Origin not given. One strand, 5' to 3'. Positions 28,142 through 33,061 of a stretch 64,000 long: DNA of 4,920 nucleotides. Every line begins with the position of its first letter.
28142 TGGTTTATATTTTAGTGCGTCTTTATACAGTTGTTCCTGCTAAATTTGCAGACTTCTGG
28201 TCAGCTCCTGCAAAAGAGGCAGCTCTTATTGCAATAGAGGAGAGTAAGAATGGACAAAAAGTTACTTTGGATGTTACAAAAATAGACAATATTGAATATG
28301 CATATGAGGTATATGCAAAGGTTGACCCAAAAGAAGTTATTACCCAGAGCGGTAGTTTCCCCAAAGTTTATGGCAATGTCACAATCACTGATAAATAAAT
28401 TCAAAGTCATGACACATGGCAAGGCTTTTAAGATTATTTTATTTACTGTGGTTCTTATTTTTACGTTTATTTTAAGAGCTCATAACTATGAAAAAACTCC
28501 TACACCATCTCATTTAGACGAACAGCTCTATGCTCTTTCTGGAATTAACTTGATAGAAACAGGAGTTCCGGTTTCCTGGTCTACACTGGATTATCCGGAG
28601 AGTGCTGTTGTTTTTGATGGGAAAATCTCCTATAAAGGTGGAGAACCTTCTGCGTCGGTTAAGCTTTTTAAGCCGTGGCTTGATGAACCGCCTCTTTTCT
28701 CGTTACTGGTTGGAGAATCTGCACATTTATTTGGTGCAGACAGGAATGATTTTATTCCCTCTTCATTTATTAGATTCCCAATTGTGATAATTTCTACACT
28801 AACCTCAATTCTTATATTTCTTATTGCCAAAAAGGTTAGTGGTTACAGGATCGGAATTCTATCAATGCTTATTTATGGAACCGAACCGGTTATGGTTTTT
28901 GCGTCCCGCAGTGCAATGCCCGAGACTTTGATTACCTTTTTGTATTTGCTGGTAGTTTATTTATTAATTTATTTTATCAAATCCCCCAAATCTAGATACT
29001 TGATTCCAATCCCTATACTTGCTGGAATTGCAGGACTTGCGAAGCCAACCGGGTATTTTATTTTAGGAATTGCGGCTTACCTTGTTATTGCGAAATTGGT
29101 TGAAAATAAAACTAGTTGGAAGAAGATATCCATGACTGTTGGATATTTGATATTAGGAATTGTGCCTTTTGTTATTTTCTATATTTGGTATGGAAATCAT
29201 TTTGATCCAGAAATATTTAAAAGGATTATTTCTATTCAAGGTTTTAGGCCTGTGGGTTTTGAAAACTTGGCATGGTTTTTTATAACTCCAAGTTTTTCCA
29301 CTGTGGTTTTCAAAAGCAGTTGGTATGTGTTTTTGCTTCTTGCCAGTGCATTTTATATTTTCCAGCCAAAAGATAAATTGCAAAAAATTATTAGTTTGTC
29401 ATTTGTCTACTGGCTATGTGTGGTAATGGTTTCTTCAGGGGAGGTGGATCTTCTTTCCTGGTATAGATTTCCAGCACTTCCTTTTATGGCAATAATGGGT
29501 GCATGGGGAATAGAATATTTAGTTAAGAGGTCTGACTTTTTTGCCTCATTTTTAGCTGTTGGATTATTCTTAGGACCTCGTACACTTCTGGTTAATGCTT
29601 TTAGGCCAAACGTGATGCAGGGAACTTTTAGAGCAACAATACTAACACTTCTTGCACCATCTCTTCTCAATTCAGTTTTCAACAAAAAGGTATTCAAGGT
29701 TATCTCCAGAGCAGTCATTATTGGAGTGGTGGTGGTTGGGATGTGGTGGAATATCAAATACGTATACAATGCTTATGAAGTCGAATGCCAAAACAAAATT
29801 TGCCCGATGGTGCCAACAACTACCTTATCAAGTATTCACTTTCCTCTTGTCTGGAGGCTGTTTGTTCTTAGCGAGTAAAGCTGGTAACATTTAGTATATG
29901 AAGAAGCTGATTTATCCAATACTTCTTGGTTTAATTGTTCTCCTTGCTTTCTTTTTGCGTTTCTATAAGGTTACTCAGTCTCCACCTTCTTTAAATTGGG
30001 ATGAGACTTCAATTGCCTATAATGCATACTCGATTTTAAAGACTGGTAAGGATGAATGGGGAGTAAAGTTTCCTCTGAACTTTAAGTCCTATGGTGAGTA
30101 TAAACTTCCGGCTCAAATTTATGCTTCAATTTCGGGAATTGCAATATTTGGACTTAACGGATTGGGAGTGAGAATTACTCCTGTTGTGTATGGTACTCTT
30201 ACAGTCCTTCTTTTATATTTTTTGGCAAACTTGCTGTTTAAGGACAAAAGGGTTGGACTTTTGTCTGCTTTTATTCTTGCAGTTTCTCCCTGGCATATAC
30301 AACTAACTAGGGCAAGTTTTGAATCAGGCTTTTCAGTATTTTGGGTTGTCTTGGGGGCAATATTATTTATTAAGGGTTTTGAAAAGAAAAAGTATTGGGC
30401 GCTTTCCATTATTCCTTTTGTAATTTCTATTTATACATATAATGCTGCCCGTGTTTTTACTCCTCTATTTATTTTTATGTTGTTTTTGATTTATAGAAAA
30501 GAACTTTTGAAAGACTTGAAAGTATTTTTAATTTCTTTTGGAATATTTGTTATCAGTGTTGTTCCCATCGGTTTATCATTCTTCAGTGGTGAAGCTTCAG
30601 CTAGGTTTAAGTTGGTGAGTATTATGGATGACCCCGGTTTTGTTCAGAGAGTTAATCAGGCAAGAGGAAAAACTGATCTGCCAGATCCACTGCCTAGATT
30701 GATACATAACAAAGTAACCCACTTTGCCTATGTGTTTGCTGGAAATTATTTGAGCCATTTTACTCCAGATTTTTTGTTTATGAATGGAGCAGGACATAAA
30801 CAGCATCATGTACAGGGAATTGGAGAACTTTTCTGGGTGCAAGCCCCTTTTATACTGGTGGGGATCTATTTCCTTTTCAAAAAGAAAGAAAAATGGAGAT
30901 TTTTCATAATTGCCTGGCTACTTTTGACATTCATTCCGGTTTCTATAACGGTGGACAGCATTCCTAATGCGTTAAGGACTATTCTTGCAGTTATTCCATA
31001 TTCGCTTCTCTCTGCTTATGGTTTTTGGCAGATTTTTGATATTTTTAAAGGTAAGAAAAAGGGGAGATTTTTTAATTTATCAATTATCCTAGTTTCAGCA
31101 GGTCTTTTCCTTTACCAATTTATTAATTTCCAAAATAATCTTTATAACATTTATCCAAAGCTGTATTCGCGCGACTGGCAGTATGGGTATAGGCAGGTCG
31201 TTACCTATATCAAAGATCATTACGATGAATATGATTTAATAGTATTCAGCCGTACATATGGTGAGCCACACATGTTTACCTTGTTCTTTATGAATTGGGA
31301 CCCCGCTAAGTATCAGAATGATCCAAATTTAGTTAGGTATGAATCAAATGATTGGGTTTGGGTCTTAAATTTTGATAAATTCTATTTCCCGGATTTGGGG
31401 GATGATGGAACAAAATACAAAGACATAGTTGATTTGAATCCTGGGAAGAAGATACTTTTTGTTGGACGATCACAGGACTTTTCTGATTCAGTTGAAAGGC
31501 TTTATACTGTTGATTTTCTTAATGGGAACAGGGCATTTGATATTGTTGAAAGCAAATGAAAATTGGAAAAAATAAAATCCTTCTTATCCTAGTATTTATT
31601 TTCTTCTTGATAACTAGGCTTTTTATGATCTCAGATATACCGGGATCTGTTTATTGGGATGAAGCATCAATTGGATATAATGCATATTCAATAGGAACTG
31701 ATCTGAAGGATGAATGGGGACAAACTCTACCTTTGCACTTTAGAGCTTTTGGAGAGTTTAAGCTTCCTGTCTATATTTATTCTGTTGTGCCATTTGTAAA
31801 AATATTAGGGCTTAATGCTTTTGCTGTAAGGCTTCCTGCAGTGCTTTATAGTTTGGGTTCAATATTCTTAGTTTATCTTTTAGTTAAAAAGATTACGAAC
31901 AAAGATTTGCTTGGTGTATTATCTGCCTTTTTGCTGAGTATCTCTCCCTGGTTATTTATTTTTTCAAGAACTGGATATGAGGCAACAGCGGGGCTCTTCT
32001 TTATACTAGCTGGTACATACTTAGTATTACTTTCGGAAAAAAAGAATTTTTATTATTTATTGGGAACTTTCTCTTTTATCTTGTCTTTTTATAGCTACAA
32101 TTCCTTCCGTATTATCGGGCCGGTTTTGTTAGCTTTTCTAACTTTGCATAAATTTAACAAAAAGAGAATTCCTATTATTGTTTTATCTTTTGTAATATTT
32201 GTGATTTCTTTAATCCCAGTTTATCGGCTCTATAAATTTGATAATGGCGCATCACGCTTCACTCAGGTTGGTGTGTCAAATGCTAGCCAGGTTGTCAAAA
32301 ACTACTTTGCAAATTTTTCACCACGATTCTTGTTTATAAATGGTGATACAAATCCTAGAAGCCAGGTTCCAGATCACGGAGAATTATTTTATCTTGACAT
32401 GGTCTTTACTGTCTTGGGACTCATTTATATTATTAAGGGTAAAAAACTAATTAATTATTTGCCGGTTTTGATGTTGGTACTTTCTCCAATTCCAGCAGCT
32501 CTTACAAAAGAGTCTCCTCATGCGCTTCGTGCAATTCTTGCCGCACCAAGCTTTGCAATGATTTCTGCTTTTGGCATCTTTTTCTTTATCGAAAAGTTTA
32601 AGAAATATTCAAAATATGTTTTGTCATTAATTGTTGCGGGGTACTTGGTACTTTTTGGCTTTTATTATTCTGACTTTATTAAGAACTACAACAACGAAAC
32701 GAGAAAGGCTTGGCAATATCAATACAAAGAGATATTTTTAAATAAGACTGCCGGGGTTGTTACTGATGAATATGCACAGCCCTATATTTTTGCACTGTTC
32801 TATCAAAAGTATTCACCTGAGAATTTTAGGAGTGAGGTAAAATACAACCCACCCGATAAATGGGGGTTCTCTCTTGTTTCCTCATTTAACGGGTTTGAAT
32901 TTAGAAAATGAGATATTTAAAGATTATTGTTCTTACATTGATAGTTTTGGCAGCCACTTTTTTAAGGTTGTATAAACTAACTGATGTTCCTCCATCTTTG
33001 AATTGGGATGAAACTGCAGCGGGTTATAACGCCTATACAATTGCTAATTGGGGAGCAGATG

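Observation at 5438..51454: Hyper-expanded arsenal of about 22 GT-C-like polytopic membrane glycosyltransferases in one locus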

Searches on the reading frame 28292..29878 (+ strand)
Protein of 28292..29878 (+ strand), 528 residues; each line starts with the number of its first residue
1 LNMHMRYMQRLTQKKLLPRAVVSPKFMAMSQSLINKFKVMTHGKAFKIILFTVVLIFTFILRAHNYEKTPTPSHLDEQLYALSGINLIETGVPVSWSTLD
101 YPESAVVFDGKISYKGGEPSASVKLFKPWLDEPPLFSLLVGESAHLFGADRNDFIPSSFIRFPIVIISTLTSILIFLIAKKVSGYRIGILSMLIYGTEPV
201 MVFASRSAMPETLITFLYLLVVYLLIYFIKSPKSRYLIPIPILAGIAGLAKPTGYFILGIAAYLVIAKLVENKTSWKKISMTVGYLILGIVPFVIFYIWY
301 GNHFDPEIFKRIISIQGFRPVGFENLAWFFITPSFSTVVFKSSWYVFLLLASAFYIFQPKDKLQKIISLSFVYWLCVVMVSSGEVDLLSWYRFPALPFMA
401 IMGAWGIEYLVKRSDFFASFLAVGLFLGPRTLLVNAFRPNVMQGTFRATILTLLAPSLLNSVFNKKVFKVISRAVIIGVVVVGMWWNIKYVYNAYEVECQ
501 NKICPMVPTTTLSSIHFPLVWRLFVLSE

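Call 5: search_protein_families(library=pfam, proteins=[window:28292-29878:+], max_evalue=0.01)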
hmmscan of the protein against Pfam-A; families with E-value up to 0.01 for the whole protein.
window:28292-29878:+ (528 aa): 1 family
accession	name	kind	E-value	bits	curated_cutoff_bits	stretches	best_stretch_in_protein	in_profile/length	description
PF13231.12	PMT_2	-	1.1e-14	55.4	26.1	1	131-294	1-155/160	Dolichyl-phosphate-mannose-protein mannosyltransferase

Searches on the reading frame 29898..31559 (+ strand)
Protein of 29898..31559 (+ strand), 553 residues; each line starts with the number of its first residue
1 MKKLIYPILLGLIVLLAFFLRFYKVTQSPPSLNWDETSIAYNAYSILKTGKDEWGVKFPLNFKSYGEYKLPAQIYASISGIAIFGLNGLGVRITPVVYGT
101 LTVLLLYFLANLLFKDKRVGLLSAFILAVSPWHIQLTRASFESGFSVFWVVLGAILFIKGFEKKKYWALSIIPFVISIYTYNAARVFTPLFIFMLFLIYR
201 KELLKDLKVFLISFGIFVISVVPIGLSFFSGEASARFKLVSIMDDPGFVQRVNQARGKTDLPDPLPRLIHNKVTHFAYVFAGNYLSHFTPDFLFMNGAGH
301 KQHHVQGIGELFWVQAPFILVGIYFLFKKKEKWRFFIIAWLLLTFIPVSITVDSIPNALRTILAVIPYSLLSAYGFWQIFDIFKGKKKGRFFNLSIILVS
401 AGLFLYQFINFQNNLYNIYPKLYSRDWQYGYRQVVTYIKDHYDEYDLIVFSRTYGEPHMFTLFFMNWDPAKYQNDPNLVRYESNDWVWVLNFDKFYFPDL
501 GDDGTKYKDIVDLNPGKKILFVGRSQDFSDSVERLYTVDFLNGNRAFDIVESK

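Call 5: search_protein_families(library=pfam, proteins=[window:29898-31559:+], max_evalue=0.01)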
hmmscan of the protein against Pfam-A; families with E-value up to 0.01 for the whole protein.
window:29898-31559:+ (553 aa): 2 families
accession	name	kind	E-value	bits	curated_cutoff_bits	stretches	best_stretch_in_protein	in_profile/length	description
PF13231.12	PMT_2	-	1.3e-10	42.1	26.1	1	80-220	13-154/160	Dolichyl-phosphate-mannose-protein mannosyltransferase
PF02366.24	PMT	-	3.9e-07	30.3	22.7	1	13-174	3-173/245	Dolichyl-phosphate-mannose-protein mannosyltransferase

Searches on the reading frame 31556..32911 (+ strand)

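Call 5: search_protein_families(library=pfam, proteins=[window:31556-32911:+], max_evalue=0.01)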
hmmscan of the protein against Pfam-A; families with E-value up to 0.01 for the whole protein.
window:31556-32911:+ (451 aa): 2 families
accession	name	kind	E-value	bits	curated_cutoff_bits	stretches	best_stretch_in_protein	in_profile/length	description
PF13231.12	PMT_2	-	1.7e-09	38.6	26.1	1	71-218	4-155/160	Dolichyl-phosphate-mannose-protein mannosyltransferase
PF02366.24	PMT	-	2.9e-06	27.5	22.7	1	13-164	3-158/245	Dolichyl-phosphate-mannose-protein mannosyltransferase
